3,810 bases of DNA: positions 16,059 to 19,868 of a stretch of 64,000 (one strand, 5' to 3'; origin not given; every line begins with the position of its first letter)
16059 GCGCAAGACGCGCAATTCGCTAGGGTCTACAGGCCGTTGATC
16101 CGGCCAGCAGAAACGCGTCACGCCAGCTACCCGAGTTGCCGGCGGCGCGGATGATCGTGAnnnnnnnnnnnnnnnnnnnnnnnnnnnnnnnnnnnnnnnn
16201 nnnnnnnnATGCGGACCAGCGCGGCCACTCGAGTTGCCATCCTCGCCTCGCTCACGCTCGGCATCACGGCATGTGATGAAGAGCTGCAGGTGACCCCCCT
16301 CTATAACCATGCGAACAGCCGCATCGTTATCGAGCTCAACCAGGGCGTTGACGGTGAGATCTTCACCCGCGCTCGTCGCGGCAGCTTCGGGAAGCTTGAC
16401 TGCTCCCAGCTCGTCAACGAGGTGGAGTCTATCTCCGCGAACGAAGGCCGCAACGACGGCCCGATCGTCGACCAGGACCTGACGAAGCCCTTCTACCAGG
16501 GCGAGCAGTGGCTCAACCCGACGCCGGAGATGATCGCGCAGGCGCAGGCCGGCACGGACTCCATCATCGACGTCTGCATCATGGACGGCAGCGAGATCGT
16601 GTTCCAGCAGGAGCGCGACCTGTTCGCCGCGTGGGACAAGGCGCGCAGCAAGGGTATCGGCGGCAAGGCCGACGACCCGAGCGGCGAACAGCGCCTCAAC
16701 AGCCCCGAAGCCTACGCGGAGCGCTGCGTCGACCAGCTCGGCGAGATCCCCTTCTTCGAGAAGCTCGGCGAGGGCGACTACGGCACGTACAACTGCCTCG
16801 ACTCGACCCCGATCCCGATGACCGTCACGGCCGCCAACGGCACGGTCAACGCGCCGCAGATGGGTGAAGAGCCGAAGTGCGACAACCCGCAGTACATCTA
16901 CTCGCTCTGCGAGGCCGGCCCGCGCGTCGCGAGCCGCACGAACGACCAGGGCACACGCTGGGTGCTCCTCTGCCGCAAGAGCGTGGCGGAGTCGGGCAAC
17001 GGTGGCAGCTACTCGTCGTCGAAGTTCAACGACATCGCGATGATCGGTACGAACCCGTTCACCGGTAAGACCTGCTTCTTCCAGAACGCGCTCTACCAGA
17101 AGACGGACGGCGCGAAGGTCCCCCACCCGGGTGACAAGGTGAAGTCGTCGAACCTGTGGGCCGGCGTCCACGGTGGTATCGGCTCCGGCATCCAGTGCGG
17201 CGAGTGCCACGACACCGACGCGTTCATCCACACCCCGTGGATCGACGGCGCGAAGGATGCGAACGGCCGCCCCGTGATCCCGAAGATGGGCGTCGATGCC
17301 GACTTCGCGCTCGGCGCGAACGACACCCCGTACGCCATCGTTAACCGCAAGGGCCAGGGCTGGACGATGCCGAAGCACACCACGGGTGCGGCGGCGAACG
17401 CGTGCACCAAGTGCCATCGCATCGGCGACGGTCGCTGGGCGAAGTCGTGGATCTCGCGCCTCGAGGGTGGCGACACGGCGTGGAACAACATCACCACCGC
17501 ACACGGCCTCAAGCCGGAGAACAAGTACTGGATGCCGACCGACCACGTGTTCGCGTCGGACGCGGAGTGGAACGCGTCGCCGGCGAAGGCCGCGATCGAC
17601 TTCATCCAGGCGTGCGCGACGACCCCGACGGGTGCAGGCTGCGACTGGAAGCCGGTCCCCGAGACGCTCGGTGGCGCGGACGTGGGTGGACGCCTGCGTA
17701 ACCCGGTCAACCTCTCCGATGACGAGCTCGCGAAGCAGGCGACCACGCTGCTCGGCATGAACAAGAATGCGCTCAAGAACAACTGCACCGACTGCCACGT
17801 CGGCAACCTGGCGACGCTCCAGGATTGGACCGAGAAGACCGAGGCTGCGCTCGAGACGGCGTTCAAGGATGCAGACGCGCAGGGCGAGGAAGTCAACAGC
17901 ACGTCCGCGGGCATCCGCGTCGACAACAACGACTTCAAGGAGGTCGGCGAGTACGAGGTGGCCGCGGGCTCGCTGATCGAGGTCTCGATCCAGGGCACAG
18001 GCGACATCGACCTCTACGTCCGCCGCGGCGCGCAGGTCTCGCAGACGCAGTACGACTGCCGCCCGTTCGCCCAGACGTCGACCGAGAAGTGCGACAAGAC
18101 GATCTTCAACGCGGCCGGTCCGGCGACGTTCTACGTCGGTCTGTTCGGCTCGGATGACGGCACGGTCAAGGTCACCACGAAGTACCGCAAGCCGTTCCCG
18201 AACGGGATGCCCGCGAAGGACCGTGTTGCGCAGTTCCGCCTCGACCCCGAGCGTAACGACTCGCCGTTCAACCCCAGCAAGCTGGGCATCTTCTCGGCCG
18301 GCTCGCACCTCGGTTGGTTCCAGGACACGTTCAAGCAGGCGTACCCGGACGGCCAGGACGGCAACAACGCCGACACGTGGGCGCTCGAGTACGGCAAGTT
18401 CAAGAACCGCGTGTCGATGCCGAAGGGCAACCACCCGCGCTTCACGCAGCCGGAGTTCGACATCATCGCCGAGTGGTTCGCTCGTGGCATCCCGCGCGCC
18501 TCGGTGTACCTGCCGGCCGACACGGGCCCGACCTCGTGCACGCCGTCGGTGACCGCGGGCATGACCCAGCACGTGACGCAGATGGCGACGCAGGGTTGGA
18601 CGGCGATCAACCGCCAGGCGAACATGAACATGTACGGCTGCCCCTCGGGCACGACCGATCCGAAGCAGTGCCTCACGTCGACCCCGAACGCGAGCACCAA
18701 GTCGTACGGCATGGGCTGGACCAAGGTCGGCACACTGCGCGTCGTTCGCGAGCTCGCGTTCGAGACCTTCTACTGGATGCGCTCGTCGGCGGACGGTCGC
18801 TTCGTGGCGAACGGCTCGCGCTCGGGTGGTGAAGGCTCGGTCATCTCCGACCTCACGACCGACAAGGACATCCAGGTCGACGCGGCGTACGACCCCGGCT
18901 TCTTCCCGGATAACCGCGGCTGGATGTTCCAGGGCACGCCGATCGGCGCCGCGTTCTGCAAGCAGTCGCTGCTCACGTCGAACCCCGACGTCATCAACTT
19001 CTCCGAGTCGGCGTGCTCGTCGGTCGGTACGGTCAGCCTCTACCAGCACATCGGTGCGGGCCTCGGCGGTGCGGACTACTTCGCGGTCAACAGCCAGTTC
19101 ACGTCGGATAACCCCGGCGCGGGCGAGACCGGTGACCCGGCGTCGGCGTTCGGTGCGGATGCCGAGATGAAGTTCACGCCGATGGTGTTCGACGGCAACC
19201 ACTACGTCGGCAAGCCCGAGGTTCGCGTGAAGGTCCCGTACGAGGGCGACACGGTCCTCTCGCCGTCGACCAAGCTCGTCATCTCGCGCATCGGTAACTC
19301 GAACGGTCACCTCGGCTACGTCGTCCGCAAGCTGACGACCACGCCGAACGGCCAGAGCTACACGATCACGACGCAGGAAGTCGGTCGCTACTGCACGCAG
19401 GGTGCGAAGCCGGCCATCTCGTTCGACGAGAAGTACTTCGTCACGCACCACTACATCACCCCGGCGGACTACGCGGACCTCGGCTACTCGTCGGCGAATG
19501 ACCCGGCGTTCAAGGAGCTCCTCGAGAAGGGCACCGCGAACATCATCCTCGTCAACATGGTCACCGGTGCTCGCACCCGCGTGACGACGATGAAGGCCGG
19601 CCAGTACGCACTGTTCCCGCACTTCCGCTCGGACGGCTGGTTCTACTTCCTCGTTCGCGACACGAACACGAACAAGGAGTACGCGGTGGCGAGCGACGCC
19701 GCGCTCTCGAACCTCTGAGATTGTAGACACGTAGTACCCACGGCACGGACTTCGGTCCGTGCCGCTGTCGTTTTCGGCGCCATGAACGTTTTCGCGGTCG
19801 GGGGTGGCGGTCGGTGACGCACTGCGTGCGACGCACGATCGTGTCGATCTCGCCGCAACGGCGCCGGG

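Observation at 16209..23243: Two secreted lipoproteins pairing heme-c (CxxCH) motifs with a PPC domain, bracketing a PAE-like esterase and a CusF-like copper protein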

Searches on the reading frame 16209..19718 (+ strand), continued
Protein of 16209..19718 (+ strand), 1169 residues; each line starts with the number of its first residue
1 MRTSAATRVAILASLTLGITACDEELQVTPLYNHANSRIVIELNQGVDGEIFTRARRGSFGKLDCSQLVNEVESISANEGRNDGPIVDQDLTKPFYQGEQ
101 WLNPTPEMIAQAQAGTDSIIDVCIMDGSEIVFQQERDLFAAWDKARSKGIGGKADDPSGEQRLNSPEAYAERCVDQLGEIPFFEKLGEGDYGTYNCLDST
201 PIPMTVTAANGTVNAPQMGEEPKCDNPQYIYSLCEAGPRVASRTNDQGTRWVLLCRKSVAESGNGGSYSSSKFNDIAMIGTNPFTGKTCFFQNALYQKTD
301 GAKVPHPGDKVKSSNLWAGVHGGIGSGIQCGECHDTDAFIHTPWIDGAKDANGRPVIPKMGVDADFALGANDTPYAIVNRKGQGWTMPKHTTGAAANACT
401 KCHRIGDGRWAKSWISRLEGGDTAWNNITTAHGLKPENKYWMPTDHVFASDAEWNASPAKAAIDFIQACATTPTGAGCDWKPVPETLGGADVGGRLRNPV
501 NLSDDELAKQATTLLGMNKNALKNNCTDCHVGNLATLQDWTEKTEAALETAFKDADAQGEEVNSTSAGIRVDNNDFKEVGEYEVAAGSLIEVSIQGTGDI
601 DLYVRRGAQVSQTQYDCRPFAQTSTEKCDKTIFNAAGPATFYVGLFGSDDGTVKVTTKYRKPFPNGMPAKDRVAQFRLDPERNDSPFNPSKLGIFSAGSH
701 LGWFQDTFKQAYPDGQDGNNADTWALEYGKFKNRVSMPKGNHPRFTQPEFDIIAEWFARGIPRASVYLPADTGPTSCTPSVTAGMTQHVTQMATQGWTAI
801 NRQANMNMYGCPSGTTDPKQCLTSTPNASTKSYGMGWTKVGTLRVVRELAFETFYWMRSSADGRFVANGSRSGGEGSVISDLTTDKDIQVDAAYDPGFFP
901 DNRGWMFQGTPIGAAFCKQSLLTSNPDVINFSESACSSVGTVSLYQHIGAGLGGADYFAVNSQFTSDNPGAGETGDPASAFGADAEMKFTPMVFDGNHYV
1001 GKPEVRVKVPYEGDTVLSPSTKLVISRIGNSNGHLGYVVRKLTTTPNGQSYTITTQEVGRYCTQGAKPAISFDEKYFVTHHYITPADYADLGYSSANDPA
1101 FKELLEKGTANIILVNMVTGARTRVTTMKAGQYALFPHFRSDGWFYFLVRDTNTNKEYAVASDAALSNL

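Call 60: search_protein_families(library=pfam, proteins=[L073:7845-9479:+, L073:15890-17053:+, L073:17066-18103:+, L077:8762-9745:+, L077:15262-16455:+, L077:16617-17870:-, L081:10399-11415:+, L081:12177-13967:+, L072:13401-14048:+, L074:8797-9852:+], max_evalue=0.001)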
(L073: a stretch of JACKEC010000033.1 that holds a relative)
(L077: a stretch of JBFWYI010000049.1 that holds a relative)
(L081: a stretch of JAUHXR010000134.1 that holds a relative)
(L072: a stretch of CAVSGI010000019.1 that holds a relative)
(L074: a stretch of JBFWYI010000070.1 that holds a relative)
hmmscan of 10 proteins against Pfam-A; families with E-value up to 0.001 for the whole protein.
L073:7845-9479:+ (544 aa): 0 families

L073:15890-17053:+ (387 aa): 4 families
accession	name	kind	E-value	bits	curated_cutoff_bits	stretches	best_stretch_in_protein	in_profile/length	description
PF15902.12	Sortilin-Vps10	-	5e-11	42.5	33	0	182-281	25-122/446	Sortilin, neurotensin receptor 3,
PF02012.26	BNR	-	2.3e-08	33.3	27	0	207-215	3-11/12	BNR/Asp-box repeat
PF14870.12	PSII_BNR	-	8.8e-08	32.2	27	0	191-221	27-57/303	Photosynthesis system II assembly factor YCF48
PF13088.12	BNR_2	-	4.1e-05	23.5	31.4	0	253-334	135-209/277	BNR repeat-like domain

L073:17066-18103:+ (345 aa): 10 families
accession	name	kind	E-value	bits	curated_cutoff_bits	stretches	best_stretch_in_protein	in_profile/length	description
PF01344.31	Kelch_1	-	5.6e-37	125.3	20.1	3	74-115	6-46/46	Kelch motif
PF13964.12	Kelch_6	-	1.3e-34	117.4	25.3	2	78-118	10-50/50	Kelch motif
PF24681.1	Kelch_KLHDC2_KLHL20_DRC7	-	1.3e-24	87.1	50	2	162-328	48-221/221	KLHDC2/KLHL20/DRC7 Kelch-repeats domain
PF25210.1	Kelch_FKB95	-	6.7e-23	82.1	70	2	212-328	30-149/268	FKB95, Kelch-repeats domain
PF07646.21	Kelch_2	-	1.3e-21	75.8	21.3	0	167-212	2-48/48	Kelch motif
PF13418.12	Kelch_4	-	2.2e-15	56.8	21.6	0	80-115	13-48/49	Galactose oxidase, central domain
PF13415.12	Kelch_3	-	1.1e-13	51.4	22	0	176-222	1-47/48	Galactose oxidase, central domain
PF24981.1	Beta-prop_ATRN-LZTR1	-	6.2e-13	49.1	50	1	82-328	1-279/289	Attractin/LZTR1 beta-propeller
PF07893.19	DUF1668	-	4.9e-10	39.7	23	1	81-139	64-125/336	Protein of unknown function (DUF1668)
PF24996.1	NANM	-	6e-08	32.4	45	0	205-282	43-125/350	N-acetylneuraminate epimerase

L077:8762-9745:+ (327 aa): 1 family
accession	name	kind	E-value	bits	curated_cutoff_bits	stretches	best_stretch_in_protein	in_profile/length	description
PF00487.30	FA_desaturase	-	3e-31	109.5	29.7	1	38-258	3-245/253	Fatty acid desaturase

L077:15262-16455:+ (397 aa): 1 family
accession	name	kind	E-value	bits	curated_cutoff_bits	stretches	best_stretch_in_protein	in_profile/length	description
PF03283.19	PAE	-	8.2e-16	58.5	26.6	1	53-217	23-187/355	Pectinacetylesterase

L077:16617-17870:- (417 aa): 4 families
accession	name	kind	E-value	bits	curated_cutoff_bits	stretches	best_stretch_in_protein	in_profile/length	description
PF01494.25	FAD_binding_3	-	2.5e-33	116.2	22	1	19-361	3-347/349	FAD binding domain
PF01266.30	DAO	-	2.6e-07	30.9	27.9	1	19-50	1-33/353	FAD dependent oxidoreductase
PF13450.12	NAD_binding_8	-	6.5e-05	23.6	21.9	1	22-49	1-28/68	NAD(P)-binding Rossmann-like domain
PF04820.20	Trp_halogenase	-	0.00026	20.4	21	0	273-359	305-378/458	Tryptophan halogenase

L081:10399-11415:+ (338 aa): 0 families

L081:12177-13967:+ (596 aa): 2 families
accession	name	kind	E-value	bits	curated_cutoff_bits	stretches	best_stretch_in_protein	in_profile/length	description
PF02952.23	Fucose_iso_C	-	1.6e-14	54.2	29.3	1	458-590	2-140/143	L-fucose isomerase, C-terminal domain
PF07882.17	Fucose_iso_N2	-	0.0003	20.9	22.3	0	373-430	123-179/180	L-fucose isomerase, second N-terminal domain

L072:13401-14048:+ (215 aa): 1 family
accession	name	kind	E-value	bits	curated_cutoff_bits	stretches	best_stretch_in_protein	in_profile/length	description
PF01814.28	Hemerythrin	-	8.2e-12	46.2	25.3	1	4-131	2-127/127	Hemerythrin HHE cation binding domain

L074:8797-9852:+ (351 aa): 3 families
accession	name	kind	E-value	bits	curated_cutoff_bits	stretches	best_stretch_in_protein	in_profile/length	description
PF13407.12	Peripla_BP_4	-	3.6e-64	217.2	35.1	1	58-316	1-258/258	Periplasmic binding protein domain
PF00532.27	Peripla_BP_1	-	1e-14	55.2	22.2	1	58-272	4-213/281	Periplasmic binding proteins and sugar binding domain of LacI family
PF13377.12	Peripla_BP_3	-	6.3e-06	26.8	26.5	1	189-330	21-164/167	Periplasmic binding protein-like domain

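Call 72: fold_search(model_id=the predicted structure, library=pdb)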
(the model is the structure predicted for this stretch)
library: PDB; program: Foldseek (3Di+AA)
matches with E <= 10: 910; with E <= 0.001: 74
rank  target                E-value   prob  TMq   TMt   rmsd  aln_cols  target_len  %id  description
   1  8wcb_B                2.3e-05  1.00  0.15  0.43  15.2       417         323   11  Cryo-EM structure of the CHA-bound mTAAR1-Gq complex (released 2023-12-27)
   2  7f1q_B                2.6e-05  1.00  0.14  0.42  11.0       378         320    9  Cryo-EM structure of the chemokine receptor CCR5 in complex with MIP-1a and Gi (released 2021-07-14)
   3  6whc_B                3.1e-05  1.00  0.16  0.46  13.1       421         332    9  CryoEM Structure of the glucagon receptor with a dual-agonist peptide (released 2020-05-27)
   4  7rmg_B                3.3e-05  1.00  0.15  0.45  11.9       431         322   10  Substance P bound to active human neurokinin 1 receptor in complex with miniGs/q70 (released 2021-11-03)
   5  9jco_B                3.8e-05  1.00  0.15  0.42  14.1       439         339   10  Cryo-EM structure of the proton-sensing GPCR (GPR4)-Gs protein complex at pH 6.5 (released 2025-07-09)
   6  9p80_B                3.9e-05  1.00  0.15  0.45  14.4       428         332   10  NTSR1-Gi-NTS(8-13) Complex in the Non-Canonical, AHD Open State (NC-Open-Apo) (released 2026-03-25)
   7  8wc4_B                4.7e-05  1.00  0.15  0.42  12.8       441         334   10  Cryo-EM structure of the ZH8651-bound mTAAR1-Gs complex (released 2023-12-27)
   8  3pe7                  4.9e-05  1.00  0.15  0.39   9.1       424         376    9  Oligogalacturonate lyase in complex with manganese (released 2010-11-03)
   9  5mzh_A                4.9e-05  1.00  0.14  0.32  10.0       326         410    9  Crystal structure of ODA16 from Chlamydomonas reinhardtii (released 2017-03-22)
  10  8emw_B                5.9e-05  1.00  0.15  0.43  12.7       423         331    9  Phospholipase C beta 3 (PLCb3) in complex with Gbg on liposomes (released 2023-05-24)
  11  8geh_B                6.7e-05  1.00  0.16  0.46  13.5       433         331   10  CryoEM structure of beta-2-adrenergic receptor in complex with nucleotide-free Gs heterotrimer (#18 of 20) (released 2024-03-06)
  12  3ow8_A                8.4e-05  1.00  0.14  0.43   7.6       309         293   11  Crystal Structure of the WD repeat-containing protein 61 (released 2010-09-29)
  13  8dzq_C                8.4e-05  1.00  0.15  0.44  14.6       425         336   10  momSalB bound Kappa Opioid Receptor in complex with GoA (released 2023-05-03)
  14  8r8r_B                8.8e-05  1.00  0.16  0.40  15.8       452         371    7  Cryo-EM structure of the human mPSF with PAPOA C-terminus peptide (PAPOAc) (released 2024-04-10)
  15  9qfq_P                1.0e-04  0.99  0.09  0.16  20.6       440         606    9  Cryo-EM structure of the cofilactin barbed end bound by AIP1 (released 2025-10-08)
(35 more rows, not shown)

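Call 98: search_protein_families(library=pfam, proteins=[L073:9938-13336:+, L077:9887-13378:+, L078:9863-13399:+, L081:6892-10323:+, L072:9971-13381:+, L074:9965-13387:+, P0097, P0120], max_evalue=0.01)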
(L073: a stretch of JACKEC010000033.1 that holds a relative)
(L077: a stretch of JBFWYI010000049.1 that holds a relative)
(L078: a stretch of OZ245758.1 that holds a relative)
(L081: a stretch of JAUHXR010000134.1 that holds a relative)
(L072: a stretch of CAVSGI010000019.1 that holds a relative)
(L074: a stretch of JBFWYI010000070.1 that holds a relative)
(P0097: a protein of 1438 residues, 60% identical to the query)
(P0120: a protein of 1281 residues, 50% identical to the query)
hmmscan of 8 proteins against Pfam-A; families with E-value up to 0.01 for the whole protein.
L073:9938-13336:+ (1132 aa): 0 families

L077:9887-13378:+ (1163 aa): 1 family
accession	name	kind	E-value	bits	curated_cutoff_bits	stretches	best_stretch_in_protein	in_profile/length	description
PF12836.13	HHH_3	-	0.00011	22.6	27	1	638-689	8-63/65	Helix-hairpin-helix motif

L078:9863-13399:+ (1178 aa): 0 families

L081:6892-10323:+ (1143 aa): 2 families
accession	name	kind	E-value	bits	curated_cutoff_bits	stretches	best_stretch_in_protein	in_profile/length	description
PF00633.29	HHH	-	7.3e-07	29.2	24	1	608-632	5-29/30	Helix-hairpin-helix motif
PF12836.13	HHH_3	-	2.4e-06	28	27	1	608-657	8-61/65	Helix-hairpin-helix motif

L072:9971-13381:+ (1136 aa): 0 families

L074:9965-13387:+ (1140 aa): 1 family
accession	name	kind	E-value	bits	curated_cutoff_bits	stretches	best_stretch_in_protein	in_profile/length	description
PF12836.13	HHH_3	-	0.0016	19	27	1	606-650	8-56/65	Helix-hairpin-helix motif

P0097 (1438 aa): 3 families
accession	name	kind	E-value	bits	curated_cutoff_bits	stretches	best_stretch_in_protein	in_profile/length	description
PF00932.25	LTD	-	5.4e-12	46.5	34.3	1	1259-1375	3-108/109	Lamin Tail Domain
PF04151.21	PPC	-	2.1e-07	32.1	25.9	1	576-629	7-58/70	Bacterial pre-peptidase C-terminal domain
PF09699.15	Paired_CXXCH_1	-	0.0026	17.9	20.6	0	383-399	21-37/41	Doubled CXXCH motif (Paired_CXXCH_1)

P0120 (1281 aa): 1 family
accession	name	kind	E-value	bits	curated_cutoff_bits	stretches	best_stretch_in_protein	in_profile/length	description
PF04151.21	PPC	-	6.8e-22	78.6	25.9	2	843-902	9-70/70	Bacterial pre-peptidase C-terminal domain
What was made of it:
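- The accessory domains are polymer binders (call 98).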

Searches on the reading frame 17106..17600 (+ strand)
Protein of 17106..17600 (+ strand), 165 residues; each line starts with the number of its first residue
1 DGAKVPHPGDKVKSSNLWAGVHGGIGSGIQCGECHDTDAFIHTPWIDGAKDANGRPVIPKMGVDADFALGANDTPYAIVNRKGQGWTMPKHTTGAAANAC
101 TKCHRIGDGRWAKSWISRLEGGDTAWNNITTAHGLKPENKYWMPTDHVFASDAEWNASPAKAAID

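Call 67: search_protein_families(library=pfam, proteins=[window:17106-17600:+], max_evalue=10)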
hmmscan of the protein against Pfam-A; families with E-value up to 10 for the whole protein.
window:17106-17600:+ (165 aa): 7 families
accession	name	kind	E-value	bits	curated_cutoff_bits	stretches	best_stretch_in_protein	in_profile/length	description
PF14522.11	Cytochrome_C7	-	0.0025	18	24.8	2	94-104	56-66/67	Cytochrome c7 and related cytochrome c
PF09699.15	Paired_CXXCH_1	-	0.032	14.3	20.6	2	96-104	5-13/41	Doubled CXXCH motif (Paired_CXXCH_1)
PF14537.11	Cytochrom_c3_2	-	0.059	14.3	25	0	91-105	51-65/79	Cytochrome c3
PF18509.6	MCR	-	0.11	12.6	30.4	1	91-108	11-28/30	Magnetochrome domain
PF22113.1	Mtrc-MtrF_II-IV_dom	-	0.44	10.5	30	1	72-106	111-129/176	Outer membrane cytochrome MtrC/MtrF-like, domains II/IV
PF01844.29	HNH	-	0.62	10.7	21.4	0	116-133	20-37/47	HNH endonuclease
PF00034.26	Cytochrom_C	-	8.2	8.3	21.3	1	97-156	9-60/90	Cytochrome c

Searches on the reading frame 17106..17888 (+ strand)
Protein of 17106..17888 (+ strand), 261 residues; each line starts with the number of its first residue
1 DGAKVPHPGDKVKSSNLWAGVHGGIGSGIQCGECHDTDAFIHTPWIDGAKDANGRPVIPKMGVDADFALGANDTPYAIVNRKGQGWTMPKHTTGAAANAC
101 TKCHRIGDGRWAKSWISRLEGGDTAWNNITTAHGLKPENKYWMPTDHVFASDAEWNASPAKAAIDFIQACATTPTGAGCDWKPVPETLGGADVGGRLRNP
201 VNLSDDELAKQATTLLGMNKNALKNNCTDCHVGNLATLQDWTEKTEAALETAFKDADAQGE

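Call 53: search_protein_families(library=pfam, proteins=[window:17106-17888:+], max_evalue=10)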
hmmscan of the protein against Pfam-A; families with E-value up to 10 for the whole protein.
window:17106-17888:+ (261 aa): 8 families
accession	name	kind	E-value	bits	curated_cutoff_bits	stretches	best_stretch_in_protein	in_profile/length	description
PF14522.11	Cytochrome_C7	-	9.9e-06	25.7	24.8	3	223-234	12-23/67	Cytochrome c7 and related cytochrome c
PF03264.19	Cytochrom_NNT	-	0.0029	17.8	24.1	1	214-250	55-90/174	NapC/NirT cytochrome c family, N-terminal region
PF09699.15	Paired_CXXCH_1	-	0.003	17.6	20.6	2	97-104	6-13/41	Doubled CXXCH motif (Paired_CXXCH_1)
PF22113.1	Mtrc-MtrF_II-IV_dom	-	0.0097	15.9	30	1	218-247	75-104/176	Outer membrane cytochrome MtrC/MtrF-like, domains II/IV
PF13435.11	Cytochrome_C554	-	0.096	14.1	20.8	0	212-246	36-70/84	Cytochrome c554 and c-prime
PF24080.1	AP3B1_C_2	-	0.17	12.8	27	1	197-225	3-31/95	AP-3 complex subunit beta-1, C-terminal domain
PF14376.11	Haem_bd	-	0.42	11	27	1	220-233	35-48/133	Haem-binding domain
PF00034.26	Cytochrom_C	-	2.1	10.2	21.3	1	97-157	9-61/90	Cytochrome c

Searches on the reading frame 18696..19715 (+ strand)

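Call 53: search_protein_families(library=pfam, proteins=[window:18696-19715:+], max_evalue=10)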
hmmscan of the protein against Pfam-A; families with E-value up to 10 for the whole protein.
window:18696-19715:+ (340 aa): 1 family
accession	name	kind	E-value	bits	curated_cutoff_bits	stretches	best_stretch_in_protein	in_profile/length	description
PF13620.12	CarboxypepD_reg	-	0.023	15.4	32.3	1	281-306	17-42/82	Carboxypeptidase regulatory-like domain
